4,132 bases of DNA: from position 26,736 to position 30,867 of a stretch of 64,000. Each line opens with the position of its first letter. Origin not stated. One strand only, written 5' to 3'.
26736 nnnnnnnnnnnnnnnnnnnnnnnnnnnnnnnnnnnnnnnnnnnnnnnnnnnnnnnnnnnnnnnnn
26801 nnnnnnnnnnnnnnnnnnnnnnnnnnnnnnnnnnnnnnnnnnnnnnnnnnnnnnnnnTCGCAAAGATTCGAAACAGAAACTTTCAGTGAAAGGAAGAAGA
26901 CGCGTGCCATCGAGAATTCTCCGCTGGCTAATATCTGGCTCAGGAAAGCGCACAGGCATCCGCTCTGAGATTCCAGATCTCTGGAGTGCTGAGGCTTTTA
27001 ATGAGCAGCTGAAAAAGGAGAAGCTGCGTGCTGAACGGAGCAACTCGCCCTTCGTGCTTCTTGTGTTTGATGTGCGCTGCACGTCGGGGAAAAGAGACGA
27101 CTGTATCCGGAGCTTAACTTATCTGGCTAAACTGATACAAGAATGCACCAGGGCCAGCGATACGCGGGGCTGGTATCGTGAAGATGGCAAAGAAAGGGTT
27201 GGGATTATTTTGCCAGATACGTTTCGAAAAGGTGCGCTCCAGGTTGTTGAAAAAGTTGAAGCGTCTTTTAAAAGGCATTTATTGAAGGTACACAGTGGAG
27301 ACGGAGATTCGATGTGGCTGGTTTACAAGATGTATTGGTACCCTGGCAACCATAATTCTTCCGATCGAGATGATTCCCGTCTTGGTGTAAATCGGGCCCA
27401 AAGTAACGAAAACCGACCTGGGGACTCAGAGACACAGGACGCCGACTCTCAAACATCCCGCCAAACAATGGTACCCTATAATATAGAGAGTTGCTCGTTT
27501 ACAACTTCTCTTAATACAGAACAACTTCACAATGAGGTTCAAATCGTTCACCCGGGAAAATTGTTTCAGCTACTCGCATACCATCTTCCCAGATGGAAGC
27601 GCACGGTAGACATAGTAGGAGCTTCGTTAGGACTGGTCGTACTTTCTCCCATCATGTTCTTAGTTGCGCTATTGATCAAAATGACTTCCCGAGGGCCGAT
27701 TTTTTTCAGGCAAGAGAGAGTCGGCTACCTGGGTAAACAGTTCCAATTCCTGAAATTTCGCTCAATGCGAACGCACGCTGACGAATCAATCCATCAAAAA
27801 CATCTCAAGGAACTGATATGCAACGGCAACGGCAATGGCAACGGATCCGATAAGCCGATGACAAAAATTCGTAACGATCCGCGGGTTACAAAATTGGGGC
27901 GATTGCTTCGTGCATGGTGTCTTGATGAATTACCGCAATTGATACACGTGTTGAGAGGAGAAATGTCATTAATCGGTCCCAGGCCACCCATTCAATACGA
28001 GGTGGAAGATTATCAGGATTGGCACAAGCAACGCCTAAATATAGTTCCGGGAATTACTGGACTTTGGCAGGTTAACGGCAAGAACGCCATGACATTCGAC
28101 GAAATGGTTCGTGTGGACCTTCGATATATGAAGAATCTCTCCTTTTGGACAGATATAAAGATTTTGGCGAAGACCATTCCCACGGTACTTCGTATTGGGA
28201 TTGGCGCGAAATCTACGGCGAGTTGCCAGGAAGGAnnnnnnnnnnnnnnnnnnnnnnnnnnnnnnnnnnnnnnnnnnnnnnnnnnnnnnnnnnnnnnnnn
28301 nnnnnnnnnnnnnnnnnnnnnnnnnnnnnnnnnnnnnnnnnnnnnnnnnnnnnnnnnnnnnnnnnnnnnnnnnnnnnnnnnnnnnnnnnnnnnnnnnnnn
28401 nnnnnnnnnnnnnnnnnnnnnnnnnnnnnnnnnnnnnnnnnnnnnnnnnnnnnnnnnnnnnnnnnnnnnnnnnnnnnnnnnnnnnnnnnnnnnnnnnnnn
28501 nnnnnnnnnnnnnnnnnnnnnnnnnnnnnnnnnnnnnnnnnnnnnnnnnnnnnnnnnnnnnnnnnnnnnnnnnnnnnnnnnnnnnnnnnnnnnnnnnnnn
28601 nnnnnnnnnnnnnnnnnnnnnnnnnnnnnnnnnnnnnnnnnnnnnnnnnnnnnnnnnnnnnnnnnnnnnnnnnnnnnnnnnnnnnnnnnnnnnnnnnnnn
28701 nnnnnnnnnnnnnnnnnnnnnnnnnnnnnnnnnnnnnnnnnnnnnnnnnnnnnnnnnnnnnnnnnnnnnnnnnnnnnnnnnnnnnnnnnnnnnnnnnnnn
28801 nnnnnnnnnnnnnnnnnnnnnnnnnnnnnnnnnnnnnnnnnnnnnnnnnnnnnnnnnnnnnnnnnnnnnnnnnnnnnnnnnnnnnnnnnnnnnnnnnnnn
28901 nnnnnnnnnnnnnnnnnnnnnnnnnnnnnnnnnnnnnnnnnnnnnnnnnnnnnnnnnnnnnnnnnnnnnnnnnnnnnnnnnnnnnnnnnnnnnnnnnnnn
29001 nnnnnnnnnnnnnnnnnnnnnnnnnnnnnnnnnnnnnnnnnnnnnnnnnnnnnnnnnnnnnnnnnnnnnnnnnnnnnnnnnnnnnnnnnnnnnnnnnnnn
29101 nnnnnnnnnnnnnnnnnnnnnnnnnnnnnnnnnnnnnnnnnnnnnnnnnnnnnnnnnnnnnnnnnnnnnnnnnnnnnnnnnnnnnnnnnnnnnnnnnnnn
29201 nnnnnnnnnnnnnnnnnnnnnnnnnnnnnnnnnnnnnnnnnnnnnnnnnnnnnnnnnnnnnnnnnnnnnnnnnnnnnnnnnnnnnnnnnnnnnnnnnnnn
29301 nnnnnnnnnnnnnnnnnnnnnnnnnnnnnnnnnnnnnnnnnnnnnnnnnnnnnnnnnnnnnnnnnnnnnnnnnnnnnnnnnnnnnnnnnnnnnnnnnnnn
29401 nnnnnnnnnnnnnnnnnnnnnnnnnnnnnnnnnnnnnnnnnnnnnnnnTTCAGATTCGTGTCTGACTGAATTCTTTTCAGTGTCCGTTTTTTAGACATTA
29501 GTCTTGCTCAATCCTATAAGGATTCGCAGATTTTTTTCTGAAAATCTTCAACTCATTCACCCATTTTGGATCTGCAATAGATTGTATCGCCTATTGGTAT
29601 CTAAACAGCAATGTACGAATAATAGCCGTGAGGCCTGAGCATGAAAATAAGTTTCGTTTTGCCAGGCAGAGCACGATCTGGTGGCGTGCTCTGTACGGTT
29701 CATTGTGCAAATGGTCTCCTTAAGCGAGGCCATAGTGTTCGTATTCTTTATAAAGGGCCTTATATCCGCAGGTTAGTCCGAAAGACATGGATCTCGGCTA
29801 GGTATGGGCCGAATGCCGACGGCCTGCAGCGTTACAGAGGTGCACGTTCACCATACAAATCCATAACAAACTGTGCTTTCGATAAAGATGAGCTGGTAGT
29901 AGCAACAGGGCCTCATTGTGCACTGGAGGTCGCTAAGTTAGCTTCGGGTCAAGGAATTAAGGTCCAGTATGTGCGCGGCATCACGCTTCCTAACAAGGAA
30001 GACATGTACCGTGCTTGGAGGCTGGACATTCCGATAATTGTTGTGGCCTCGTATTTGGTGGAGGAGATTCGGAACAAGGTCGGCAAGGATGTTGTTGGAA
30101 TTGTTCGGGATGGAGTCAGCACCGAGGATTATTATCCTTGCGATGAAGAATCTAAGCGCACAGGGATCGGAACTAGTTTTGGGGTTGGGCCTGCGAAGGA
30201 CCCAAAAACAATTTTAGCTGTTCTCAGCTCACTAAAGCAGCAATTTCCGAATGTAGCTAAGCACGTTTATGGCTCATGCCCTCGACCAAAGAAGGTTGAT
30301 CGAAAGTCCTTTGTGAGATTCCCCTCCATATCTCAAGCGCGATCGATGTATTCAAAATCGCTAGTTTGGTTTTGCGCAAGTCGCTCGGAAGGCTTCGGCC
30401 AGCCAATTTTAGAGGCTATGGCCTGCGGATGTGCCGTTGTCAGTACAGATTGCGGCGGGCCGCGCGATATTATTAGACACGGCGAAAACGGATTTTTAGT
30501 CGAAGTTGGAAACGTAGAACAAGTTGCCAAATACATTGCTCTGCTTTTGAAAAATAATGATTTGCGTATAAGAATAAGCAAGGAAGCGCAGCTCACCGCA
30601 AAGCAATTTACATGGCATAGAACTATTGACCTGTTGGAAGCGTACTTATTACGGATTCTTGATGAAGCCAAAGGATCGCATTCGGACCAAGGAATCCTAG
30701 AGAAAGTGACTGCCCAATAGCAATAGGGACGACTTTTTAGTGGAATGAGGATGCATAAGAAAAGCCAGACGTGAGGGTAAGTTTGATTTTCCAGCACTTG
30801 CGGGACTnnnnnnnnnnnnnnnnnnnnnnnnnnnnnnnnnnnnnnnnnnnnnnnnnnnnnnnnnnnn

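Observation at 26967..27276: Priming phosphoglycosyltransferase carries a degenerate GGDEF-like domain with an intact RxxD I-site: a candidate c-di-GMP receptor built into the first enzyme of the EPS pathway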

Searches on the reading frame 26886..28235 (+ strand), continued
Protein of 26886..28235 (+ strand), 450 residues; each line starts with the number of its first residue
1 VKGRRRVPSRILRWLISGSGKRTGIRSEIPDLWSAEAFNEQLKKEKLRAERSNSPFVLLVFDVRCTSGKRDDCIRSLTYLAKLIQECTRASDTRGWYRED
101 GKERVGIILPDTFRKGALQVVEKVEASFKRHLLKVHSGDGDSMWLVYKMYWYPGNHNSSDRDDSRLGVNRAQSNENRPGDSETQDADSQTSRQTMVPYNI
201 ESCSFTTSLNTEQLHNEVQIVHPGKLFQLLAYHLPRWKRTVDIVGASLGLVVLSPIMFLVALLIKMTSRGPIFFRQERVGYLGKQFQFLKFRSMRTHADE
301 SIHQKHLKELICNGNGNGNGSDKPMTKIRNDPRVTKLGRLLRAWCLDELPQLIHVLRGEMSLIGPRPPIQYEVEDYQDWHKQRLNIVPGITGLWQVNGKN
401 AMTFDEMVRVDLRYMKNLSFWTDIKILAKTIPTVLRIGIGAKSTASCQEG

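Call 37: search_protein_families(library=ncbifam, proteins=[P0069, P0016], max_evalue=1)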
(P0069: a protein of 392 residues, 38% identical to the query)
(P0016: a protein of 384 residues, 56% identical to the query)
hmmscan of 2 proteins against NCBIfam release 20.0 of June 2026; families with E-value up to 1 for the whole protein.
P0069 (392 aa): 11 families
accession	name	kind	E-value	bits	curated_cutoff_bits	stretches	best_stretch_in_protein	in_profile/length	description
TIGR03025.1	EPS_sugtrans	subfamily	6.4e-88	295.9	295.55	1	177-391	248-444/445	exopolysaccharide biosynthesis polyprenyl glycosylphosphotransferase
TIGR03022.1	WbaP_sugtrans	subfamily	5.5e-75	253.3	403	1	179-391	251-455/456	undecaprenyl-phosphate galactose phosphotransferase WbaP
TIGR03023.1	WcaJ_sugtrans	equivalog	4.3e-73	247.1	410.75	1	147-391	221-452/453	undecaprenyl-phosphate glucose phosphotransferase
NF041877.1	EPS_EpsZ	equivalog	1.8e-66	224.7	800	1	179-391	258-458/459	exopolysaccharide biosynthesis polyisoprenyl-phosphate hexose-1-phosphate transferase EpsZ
NF052601.1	undeca_RfbP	equivalog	1.2e-61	208.1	330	1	172-386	30-236/244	undecaprenyl-phosphate galactose phosphotransferase family protein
NF007518.0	PRK10124.1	equivalog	2.8e-46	158.2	684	2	271-379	336-451/464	undecaprenyl-phosphate glucose phosphotransferase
NF011751.0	PRK15204.1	equivalog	3.7e-45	154.4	907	1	177-391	270-475/476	undecaprenyl-phosphate galactose phosphotransferase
TIGR03013.1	EpsB_2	subfamily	6.6e-44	150.7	393.35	1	182-391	250-442/443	TIGR03013 family XrtA/PEP-CTERM system glycosyltransferase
NF050817.1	PolSacchBiosHfsE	equivalog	8.9e-39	133.5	750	1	159-381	243-455/467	polysaccharide biosynthesis protein HfsE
NF045514.1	glycotran_HepC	equivalog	7e-25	87.6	140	1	174-317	104-211/220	heterocyst development glycosyltransferase HepC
NF038266.1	diguan_SiaD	equivalog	0.025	13.9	290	1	36-147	102-218/252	biofilm regulation diguanylate cyclase SiaD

P0016 (384 aa): 10 families
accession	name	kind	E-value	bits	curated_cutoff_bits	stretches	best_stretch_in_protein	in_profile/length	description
TIGR03025.1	EPS_sugtrans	subfamily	7.4e-91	305.6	295.55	1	162-384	244-445/445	exopolysaccharide biosynthesis polyprenyl glycosylphosphotransferase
TIGR03022.1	WbaP_sugtrans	subfamily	1e-79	268.9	403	1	162-384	245-456/456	undecaprenyl-phosphate galactose phosphotransferase WbaP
TIGR03023.1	WcaJ_sugtrans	equivalog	3.1e-75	254.2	410.75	2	262-384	326-453/453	undecaprenyl-phosphate glucose phosphotransferase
NF041877.1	EPS_EpsZ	equivalog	1.9e-69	234.5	800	1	172-383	262-458/459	exopolysaccharide biosynthesis polyisoprenyl-phosphate hexose-1-phosphate transferase EpsZ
NF052601.1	undeca_RfbP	equivalog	3.8e-63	213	330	1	171-381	40-239/244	undecaprenyl-phosphate galactose phosphotransferase family protein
NF011751.0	PRK15204.1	equivalog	8.3e-50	169.7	907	1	162-384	266-476/476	undecaprenyl-phosphate galactose phosphotransferase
TIGR03013.1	EpsB_2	subfamily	4.4e-48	164.5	393.35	2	260-383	316-442/443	TIGR03013 family XrtA/PEP-CTERM system glycosyltransferase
NF007518.0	PRK10124.1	equivalog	1.8e-45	155.5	684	2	263-384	336-464/464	undecaprenyl-phosphate glucose phosphotransferase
NF050817.1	PolSacchBiosHfsE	equivalog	3.1e-34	118.5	750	2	271-374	343-456/467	polysaccharide biosynthesis protein HfsE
NF045514.1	glycotran_HepC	equivalog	1.2e-26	93.3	140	1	164-309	105-211/220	heterocyst development glycosyltransferase HepC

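Call 49: find_encoding_contigs(protein=P0004, flank=8000, max_places=1)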
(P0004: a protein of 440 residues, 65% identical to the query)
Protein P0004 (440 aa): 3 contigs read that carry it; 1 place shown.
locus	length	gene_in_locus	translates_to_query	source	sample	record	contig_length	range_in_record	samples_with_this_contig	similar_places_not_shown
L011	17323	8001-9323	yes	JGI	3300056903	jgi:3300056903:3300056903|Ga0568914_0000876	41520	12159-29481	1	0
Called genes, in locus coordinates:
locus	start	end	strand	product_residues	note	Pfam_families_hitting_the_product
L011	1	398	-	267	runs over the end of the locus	-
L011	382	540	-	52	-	-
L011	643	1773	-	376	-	-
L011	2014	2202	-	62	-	-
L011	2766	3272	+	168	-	-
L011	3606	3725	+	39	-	-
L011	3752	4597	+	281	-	PF13411:MerR_1 (weak), PF07238:PilZ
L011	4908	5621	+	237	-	PF02563:Poly_export, PF10531:SLBB, PF22461:SLBB_2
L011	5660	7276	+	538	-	PF13807:GNVR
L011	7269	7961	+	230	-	PF10609:ParA (weak), PF13614:AAA_31 (faint)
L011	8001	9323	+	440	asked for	PF02397:Bac_transf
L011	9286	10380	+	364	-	PF01408:GFO_IDH_MocA, PF02894:GFO_IDH_MocA_C, PF22725:GFO_IDH_MocA_C3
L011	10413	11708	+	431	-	PF01522:Polysacc_deac_1, PF10096:DUF2334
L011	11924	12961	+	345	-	PF00534:Glycos_transf_1, PF13692:Glyco_trans_1_4, PF13524:Glyco_trans_1_2 (weak)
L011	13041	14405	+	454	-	PF04230:PS_pyruv_trans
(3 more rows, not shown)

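Call 50: find_encoding_contigs(protein=P0007, flank=8000, max_places=1)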
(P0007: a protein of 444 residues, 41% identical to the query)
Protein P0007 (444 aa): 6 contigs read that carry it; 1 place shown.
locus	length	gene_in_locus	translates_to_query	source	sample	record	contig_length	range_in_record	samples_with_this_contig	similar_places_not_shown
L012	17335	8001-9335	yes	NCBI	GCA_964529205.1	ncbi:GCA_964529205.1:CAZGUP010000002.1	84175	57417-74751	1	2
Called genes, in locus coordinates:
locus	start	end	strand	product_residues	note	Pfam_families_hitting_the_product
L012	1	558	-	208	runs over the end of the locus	PF25084:LbH_EIF2B, PF25087:GMPPB_C (faint), PF14602:Hexapep_2 (faint), PF00132:Hexapep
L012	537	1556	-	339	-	PF01408:GFO_IDH_MocA, PF02894:GFO_IDH_MocA_C, PF22725:GFO_IDH_MocA_C3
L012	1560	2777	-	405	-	PF01041:DegT_DnrJ_EryC1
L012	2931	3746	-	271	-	PF00535:Glycos_transf_2, PF10111:Glyco_tranf_2_2 (weak), PF13641:Glyco_tranf_2_3 (weak)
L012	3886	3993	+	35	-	-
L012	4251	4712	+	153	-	-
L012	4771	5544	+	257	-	PF02563:Poly_export, PF22461:SLBB_2, PF10531:SLBB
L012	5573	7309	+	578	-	PF02706:Wzz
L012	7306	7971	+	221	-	PF10609:ParA (weak), PF13614:AAA_31 (weak)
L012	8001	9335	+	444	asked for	PF02397:Bac_transf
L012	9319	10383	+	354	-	PF01408:GFO_IDH_MocA, PF22725:GFO_IDH_MocA_C3, PF02894:GFO_IDH_MocA_C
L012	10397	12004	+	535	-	PF01554:MatE (weak)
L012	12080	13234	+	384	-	PF13439:Glyco_transf_4 (faint), PF00534:Glycos_transf_1, PF13692:Glyco_trans_1_4, PF13524:Glyco_trans_1_2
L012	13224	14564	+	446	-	PF04230:PS_pyruv_trans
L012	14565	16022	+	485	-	PF04932:Wzy_C (weak)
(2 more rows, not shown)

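Call 51: find_encoding_contigs(protein=P0069, flank=8000, max_places=1)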
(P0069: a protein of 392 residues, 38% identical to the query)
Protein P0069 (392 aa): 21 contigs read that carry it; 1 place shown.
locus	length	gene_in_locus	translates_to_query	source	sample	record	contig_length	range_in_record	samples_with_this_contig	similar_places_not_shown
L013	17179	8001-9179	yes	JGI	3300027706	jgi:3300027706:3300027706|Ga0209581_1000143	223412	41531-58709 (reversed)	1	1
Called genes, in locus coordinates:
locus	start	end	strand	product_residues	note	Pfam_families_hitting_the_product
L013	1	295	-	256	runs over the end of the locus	PF00483:NTP_transferase, PF12804:NTP_transf_3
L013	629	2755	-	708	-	-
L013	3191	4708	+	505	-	PF02706:Wzz (weak), PF13807:GNVR (weak)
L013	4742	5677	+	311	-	PF01656:CbiA, PF06564:CBP_BcsQ, PF13614:AAA_31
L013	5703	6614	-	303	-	PF09721:Exosortase_EpsH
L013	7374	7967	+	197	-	PF02357:NusG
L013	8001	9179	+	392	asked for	PF02397:Bac_transf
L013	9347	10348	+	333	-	PF01408:GFO_IDH_MocA, PF03447:NAD_binding_3 (weak), PF02894:GFO_IDH_MocA_C, PF22725:GFO_IDH_MocA_C3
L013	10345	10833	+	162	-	PF14602:Hexapep_2 (faint), PF25084:LbH_EIF2B (weak), PF25087:GMPPB_C (weak), PF00132:Hexapep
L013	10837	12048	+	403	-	PF01041:DegT_DnrJ_EryC1, PF01212:Beta_elim_lyase (weak), PF00155:Aminotran_1_2 (weak)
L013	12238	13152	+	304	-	PF01522:Polysacc_deac_1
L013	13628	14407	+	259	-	PF00984:UDPG_MGDP_dh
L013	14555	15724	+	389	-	PF13579:Glyco_trans_4_4, PF13439:Glyco_transf_4, PF00534:Glycos_transf_1, PF13692:Glyco_trans_1_4, PF13524:Glyco_trans_1_2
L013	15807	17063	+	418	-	PF13439:Glyco_transf_4 (weak), PF13579:Glyco_trans_4_4 (weak), PF00534:Glycos_transf_1, PF13692:Glyco_trans_1_4, PF13524:Glyco_trans_1_2 (weak)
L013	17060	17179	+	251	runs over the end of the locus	PF00551:Formyl_trans_N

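Call 61: predict_structure(alignment_id=A3)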
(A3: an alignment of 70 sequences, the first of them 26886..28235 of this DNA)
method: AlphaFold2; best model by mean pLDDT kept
length: 450 residues; sequences in the alignment: 70
mean_pLDDT: 81.1   pTM: 0.76
mean pLDDT of the five models: 81.1, 80.1, 79.0, 78.9, 78.8
residues with pLDDT >= 90: 256; 70-90: 77; 50-70: 53; < 50: 64
segments of 3 or more residues with pLDDT < 50: 1-3, 156-159, 167-214, 446-450
pLDDT, mean of each block of 10 residues (from residue 1): 51 56 66 94 93 93 90 92 96 95 95 94 95 80 89 63 49 46 45 41 37 51 70 93 98 98 96 95 94 93 92 65 87 95 95 98 95 88 93 81 91 94 95 87 48
secondary structure, 60 per line:
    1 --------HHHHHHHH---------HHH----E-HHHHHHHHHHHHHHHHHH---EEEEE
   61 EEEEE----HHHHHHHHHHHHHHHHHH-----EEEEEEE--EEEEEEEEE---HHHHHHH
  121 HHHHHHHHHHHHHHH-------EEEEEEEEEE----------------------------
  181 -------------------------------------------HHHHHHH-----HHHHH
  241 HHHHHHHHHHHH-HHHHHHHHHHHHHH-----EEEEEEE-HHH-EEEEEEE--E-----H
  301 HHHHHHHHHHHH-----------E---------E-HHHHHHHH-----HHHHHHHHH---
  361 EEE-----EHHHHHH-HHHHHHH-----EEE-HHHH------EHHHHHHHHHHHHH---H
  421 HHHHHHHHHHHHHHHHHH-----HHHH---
elements in order: H9-16 H35-52 E56-65 H70-87 E93-99 E102-110 H114-135 E143-152 H224-230 H236-252 H254-267 E273-279 E285-291 H300-312 H336-343 H349-357 E361-363 H370-375 H377-383 E389-391 H393-396 H404-416 H420-438 H444-447

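Call 63: fold_search(model_id=the predicted structure, library=pdb)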
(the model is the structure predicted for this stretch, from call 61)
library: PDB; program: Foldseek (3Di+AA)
matches with E <= 10: 1055; with E <= 0.001: 70
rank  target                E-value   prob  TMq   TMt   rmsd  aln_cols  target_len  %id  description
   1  8e37_A                7.1e-14  1.00  0.34  0.78   6.7       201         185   38  Structure of Campylobacter concisus wild-type SeMet PglC (released 2023-09-06)
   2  8g1n_A                1.3e-13  1.00  0.35  0.76   6.7       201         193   38  Structure of Campylobacter concisus PglC I57M/Q175M Variant with modeled C-terminus (released 2023-05-31)
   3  8g1n_B                1.3e-13  1.00  0.34  0.75   6.9       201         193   38  Structure of Campylobacter concisus PglC I57M/Q175M Variant with modeled C-terminus (released 2023-05-31)
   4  8t53_A                1.1e-10  1.00  0.31  0.35   3.3       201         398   35  S. enterica WbaP in a styrene maleic acid liponanoparticle (released 2024-02-14)
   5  5euh_A                6.5e-07  1.00  0.23  0.57   3.5       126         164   21  Crystal structure of the c-di-GMP-bound GGDEF domain of P. fluorescens GcbC (released 2015-12-30)
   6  3i5c_B                2.2e-06  1.00  0.24  0.51   5.3       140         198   24  Crystal structure of a fusion protein containing the leucine zipper of GCN4 and the GGDEF domain of WspR from Pseudomo (released 2009-08-18)
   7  7e6g_A                2.2e-06  1.00  0.24  0.38   5.5       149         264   23  Crystal structure of diguanylate cyclase SiaD in complex with its activator SiaC from Pseudomonas aeruginosa (released 2021-09-22)
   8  4zvf                  2.3e-06  1.00  0.23  0.56   3.8       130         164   18  Crystal structure of GGDEF domain of the E. coli DosC - form II (GTP-alpha-S-bound) (released 2015-11-11)
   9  7e6g_B                2.7e-06  1.00  0.23  0.37   5.5       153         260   20  Crystal structure of diguanylate cyclase SiaD in complex with its activator SiaC from Pseudomonas aeruginosa (released 2021-09-22)
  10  3ign                  3.3e-06  1.00  0.21  0.55   4.5       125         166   22  Crystal Structure of the GGDEF domain from Marinobacter aquaeolei diguanylate cyclase complexed with c-di-GMP - Northeas (released 2009-08-11)
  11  3bre_A                3.5e-06  1.00  0.21  0.29   4.4       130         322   25  Crystal Structure of P.aeruginosa PA3702 (released 2008-04-01)
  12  3i5b_A                4.4e-06  1.00  0.22  0.55   3.5       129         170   26  Crystal structure of the isolated GGDEF domain of WpsR from Pseudomonas aeruginosa (released 2009-08-18)
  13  3i5b_B                5.2e-06  1.00  0.23  0.56   3.2       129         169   26  Crystal structure of the isolated GGDEF domain of WpsR from Pseudomonas aeruginosa (released 2009-08-18)
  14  4zvg_A                5.2e-06  1.00  0.22  0.54   3.8       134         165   18  Crystal structure of GGDEF domain of the E. coli DosC - form III (released 2015-11-11)
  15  9t28                  5.8e-06  1.00  0.22  0.55   4.1       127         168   24  WspR response regulator with crystallization epitope mutations G306D:G308D (released 2025-12-10)
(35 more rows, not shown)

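Call 74: search_protein_families(library=pfam, proteins=[P0108], max_evalue=0.001)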
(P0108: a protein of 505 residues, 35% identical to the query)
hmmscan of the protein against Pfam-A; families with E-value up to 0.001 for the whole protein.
P0108 (505 aa): 2 families
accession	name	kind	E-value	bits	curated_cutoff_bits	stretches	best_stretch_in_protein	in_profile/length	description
PF02397.22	Bac_transf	-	6.4e-68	228.3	27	1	299-499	1-178/179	Bacterial sugar transferase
PF00990.26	GGDEF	-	3.7e-06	27.2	23.8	0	200-258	59-117/161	Diguanylate cyclase, GGDEF domain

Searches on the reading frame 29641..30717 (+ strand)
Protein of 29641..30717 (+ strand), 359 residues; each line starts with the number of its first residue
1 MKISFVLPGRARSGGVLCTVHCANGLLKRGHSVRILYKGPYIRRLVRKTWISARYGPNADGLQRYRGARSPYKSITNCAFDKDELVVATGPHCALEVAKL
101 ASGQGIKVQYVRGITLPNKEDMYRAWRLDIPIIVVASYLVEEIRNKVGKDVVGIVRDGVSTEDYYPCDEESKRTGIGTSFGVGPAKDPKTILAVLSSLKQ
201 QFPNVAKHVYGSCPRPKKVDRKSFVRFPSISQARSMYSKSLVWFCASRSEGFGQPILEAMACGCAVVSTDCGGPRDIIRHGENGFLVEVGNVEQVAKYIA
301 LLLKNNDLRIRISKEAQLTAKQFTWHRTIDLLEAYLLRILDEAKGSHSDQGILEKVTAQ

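Call 47: search_protein_families(library=pfam, proteins=[window:29641-30717:+], max_evalue=0.01)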
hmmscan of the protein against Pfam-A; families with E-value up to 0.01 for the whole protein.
window:29641-30717:+ (359 aa): 3 families
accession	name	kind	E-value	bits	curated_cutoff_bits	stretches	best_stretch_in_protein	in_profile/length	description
PF00534.26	Glycos_transf_1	-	3.6e-27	95.4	26.4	1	184-317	26-170/172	Glycosyl transferases group 1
PF13692.12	Glyco_trans_1_4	-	3.6e-22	79.6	27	1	186-305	15-142/142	Glycosyl transferases group 1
PF13524.12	Glyco_trans_1_2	-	1e-07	32.4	25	1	195-332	6-142/144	Glycosyl transferase-like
